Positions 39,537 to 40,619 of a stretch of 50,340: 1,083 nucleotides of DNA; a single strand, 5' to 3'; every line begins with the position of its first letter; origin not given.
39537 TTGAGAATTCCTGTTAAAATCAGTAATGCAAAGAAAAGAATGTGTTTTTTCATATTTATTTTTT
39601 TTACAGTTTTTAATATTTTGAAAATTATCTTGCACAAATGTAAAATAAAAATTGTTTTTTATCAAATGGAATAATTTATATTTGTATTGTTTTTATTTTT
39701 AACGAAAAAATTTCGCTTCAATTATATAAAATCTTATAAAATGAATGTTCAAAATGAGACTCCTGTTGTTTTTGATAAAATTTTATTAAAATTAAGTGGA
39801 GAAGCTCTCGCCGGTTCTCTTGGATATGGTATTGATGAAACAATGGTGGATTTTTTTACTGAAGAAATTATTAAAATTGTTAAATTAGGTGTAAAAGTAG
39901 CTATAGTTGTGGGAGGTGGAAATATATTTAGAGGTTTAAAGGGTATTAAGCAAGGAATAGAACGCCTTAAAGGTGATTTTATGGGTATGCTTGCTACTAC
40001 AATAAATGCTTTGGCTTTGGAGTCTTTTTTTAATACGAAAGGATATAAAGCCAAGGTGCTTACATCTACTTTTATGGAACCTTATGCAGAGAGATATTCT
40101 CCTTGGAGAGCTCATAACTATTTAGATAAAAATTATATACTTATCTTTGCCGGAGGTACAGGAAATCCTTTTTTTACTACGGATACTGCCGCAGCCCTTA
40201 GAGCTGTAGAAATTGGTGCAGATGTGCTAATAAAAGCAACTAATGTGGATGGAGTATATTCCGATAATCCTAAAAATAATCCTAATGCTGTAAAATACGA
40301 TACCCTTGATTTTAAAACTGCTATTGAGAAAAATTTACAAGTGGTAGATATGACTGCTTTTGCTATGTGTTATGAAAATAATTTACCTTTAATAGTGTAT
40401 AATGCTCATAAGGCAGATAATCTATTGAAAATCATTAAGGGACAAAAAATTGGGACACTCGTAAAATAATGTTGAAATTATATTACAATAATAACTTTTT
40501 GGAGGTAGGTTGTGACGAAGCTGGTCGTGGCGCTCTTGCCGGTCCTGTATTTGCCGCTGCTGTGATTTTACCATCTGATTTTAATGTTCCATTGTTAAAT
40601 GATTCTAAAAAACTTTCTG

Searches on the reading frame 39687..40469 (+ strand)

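Call 78: search_protein_families(library=pfam, proteins=[window:39687-40469:+], max_evalue=0.0001)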
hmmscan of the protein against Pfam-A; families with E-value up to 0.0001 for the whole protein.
window:39687-40469:+ (260 aa): 1 family
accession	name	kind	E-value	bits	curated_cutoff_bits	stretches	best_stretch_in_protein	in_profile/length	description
PF00696.33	AA_kinase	-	7e-36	124.6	24.9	1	31-239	2-234/234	Amino acid kinase family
